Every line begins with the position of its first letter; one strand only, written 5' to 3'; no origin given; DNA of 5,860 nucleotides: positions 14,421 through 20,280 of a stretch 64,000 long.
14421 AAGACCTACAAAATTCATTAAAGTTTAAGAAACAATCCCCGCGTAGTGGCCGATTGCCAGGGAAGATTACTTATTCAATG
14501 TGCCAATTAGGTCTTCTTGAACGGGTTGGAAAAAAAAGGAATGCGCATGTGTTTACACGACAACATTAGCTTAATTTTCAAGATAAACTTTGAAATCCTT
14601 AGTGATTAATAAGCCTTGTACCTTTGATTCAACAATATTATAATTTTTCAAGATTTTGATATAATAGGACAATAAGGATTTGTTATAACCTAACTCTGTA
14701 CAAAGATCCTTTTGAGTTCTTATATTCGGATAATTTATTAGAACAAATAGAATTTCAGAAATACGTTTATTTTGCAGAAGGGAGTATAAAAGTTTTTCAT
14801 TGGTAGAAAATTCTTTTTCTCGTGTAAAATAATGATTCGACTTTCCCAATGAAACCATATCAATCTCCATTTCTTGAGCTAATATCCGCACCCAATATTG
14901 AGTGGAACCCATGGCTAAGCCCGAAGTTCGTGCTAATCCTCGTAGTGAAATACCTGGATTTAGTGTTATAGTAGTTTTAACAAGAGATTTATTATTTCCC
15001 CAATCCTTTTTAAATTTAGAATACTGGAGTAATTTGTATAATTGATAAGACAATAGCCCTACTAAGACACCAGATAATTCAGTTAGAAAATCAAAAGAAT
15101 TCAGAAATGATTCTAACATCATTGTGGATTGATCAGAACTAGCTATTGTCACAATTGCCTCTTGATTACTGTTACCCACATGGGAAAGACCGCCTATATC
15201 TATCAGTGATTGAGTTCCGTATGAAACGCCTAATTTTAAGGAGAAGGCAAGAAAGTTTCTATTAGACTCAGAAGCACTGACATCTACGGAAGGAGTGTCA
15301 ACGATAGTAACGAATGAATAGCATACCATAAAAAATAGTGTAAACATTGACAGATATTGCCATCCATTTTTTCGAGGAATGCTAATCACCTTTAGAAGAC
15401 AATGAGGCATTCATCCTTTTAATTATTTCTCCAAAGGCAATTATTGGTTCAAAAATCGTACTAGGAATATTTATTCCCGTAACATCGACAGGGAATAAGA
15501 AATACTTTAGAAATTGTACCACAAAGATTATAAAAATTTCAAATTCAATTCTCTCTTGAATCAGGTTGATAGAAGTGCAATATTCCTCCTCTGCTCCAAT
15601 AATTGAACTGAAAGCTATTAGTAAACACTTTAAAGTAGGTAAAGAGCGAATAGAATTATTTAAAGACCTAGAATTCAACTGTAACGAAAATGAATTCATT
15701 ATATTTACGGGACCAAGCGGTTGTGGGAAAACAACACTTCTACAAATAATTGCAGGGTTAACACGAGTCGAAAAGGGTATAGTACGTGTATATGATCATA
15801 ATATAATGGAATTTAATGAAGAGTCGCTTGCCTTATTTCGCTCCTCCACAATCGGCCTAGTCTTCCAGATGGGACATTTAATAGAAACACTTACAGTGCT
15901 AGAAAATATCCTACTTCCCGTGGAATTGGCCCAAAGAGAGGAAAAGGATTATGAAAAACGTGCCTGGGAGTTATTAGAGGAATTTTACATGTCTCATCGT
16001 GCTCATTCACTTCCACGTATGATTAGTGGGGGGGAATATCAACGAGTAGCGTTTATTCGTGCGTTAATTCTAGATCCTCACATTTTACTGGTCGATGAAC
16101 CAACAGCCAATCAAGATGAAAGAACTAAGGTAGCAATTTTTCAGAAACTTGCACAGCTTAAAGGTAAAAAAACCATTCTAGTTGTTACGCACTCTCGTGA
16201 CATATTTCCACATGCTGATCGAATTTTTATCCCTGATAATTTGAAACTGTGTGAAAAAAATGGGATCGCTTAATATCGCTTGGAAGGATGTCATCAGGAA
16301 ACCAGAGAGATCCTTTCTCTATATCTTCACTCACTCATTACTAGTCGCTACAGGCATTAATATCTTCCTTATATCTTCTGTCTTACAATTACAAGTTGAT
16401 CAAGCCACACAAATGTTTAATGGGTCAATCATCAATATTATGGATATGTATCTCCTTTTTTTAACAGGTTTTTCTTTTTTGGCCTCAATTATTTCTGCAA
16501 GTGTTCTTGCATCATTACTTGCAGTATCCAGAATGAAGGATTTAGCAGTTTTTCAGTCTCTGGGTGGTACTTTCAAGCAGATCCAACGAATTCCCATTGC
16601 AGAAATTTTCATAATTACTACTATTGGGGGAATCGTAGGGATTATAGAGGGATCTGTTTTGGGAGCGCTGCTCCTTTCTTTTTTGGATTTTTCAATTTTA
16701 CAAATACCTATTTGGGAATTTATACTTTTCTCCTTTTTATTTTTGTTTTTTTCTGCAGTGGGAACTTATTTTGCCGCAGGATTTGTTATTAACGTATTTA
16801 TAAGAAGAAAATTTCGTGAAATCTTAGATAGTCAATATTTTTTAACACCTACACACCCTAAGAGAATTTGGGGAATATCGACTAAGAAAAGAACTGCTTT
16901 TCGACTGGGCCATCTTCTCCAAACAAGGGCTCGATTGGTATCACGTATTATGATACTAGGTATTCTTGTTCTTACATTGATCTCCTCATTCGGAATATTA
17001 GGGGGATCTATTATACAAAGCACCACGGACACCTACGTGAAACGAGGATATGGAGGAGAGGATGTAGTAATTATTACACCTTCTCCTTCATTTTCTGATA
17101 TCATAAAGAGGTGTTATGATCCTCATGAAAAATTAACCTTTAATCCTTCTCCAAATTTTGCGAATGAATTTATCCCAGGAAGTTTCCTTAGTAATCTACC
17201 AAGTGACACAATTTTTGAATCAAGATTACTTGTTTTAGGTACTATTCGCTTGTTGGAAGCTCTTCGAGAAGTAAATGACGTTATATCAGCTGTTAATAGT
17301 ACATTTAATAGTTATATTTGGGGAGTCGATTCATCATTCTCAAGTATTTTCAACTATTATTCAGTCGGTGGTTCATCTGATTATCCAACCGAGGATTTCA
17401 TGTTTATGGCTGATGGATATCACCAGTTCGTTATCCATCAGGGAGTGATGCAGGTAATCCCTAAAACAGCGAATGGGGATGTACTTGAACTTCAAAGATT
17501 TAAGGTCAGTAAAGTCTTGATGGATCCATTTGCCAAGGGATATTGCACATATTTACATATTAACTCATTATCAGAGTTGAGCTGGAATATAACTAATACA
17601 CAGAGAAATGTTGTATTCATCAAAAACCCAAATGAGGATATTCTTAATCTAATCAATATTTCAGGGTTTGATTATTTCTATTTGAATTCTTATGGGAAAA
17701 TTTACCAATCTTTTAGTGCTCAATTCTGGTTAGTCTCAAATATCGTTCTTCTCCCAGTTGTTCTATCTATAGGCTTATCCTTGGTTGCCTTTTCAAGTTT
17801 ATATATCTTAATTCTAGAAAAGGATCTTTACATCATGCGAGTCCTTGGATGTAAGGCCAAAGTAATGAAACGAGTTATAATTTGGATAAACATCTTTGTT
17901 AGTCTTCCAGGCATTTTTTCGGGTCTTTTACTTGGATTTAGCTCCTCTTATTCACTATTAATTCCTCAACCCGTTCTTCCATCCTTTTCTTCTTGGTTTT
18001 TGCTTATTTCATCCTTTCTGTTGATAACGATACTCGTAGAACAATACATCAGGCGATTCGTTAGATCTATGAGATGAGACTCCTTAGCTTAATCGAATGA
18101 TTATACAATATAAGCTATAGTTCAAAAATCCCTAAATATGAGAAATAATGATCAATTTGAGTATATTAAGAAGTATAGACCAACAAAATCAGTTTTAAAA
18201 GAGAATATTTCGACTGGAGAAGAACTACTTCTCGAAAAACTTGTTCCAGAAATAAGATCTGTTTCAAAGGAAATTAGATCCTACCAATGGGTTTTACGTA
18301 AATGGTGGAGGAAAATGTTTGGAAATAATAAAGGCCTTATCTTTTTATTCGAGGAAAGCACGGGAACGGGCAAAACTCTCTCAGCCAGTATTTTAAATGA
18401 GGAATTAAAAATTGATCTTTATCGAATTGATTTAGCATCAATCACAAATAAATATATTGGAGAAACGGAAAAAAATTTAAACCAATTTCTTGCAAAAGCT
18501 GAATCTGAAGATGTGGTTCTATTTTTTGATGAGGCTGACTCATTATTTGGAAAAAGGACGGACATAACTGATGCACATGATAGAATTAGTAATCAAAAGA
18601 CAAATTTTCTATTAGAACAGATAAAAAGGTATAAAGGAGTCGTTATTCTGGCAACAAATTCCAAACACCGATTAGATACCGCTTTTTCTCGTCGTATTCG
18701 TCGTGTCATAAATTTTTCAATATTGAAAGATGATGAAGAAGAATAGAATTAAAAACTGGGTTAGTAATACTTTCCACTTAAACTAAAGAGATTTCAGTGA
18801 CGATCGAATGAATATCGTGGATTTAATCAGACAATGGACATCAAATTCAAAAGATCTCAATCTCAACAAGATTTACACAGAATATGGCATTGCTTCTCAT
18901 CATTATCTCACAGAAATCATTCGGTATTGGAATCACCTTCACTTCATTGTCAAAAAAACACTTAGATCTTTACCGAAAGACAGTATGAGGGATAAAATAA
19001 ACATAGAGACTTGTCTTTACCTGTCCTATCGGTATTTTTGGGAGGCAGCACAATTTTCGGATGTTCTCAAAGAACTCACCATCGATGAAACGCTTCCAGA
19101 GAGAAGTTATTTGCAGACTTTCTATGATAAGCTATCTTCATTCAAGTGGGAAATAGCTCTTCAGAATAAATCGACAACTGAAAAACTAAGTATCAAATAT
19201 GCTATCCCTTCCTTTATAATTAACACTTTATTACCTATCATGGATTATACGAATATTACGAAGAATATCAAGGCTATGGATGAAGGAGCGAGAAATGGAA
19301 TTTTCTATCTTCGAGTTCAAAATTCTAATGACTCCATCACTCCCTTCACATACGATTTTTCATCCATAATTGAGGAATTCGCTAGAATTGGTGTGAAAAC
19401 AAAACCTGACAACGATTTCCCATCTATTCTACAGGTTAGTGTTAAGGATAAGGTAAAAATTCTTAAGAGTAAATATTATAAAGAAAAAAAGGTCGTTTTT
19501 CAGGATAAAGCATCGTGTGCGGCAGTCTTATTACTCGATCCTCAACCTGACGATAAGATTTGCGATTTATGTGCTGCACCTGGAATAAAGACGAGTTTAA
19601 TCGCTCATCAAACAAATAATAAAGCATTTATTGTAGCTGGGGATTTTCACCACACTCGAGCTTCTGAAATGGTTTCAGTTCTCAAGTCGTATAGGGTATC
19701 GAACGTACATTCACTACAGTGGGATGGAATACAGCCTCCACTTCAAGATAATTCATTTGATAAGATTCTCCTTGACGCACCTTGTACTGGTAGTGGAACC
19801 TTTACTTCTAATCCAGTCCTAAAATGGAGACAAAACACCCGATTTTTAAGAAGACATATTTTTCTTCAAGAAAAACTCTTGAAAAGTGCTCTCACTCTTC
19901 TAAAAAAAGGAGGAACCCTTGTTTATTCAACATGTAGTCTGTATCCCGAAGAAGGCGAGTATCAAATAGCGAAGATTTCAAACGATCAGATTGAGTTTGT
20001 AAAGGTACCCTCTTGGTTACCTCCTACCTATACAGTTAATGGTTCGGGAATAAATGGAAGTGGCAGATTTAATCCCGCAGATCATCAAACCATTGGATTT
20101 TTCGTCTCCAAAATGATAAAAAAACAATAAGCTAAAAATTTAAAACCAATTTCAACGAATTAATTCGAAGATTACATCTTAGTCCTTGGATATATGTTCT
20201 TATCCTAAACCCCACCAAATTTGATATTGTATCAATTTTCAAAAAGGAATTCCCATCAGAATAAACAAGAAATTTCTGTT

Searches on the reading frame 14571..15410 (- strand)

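Call 22: search_protein_families(library=pfam, proteins=[window:14571-15410:-], max_evalue=0.001)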
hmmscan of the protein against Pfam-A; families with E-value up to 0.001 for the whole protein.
window:14571-15410:- (279 aa): 3 families
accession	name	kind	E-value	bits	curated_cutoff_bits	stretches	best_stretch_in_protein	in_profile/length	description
PF24266.1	HTH_HVO_0163_N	-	2.2e-08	34.5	31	1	142-206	5-67/70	HVO_0163, N-terminal HTH domain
PF13412.12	HTH_24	-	2.8e-05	24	21.9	0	218-261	6-48/48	Winged helix-turn-helix DNA-binding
PF01022.26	HTH_5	-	4.1e-05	23.8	22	1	218-262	5-47/47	Bacterial regulatory protein, arsR family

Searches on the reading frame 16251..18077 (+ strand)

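Call 22: search_protein_families(library=pfam, proteins=[window:16251-18077:+], max_evalue=0.001)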
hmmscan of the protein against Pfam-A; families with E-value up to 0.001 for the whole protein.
window:16251-18077:+ (608 aa): 1 family
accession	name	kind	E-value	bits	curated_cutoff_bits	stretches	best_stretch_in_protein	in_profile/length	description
PF02687.27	FtsX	-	2.1e-06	28.2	25.5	1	71-177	3-112/120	FtsX-like permease C-terminal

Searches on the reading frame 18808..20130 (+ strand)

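Call 23: search_protein_families(library=pfam, proteins=[window:18808-20130:+], max_evalue=0.001)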
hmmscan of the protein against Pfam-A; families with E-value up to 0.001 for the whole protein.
window:18808-20130:+ (440 aa): 2 families
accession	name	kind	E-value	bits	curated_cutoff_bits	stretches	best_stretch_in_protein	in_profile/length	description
PF01189.24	Methyltr_RsmB-F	-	4.9e-44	150.8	27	1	241-436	2-198/199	16S rRNA methyltransferase RsmB/F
PF13847.12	Methyltransf_31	-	1.3e-07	31.8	27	1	247-381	3-114/145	Methyltransferase domain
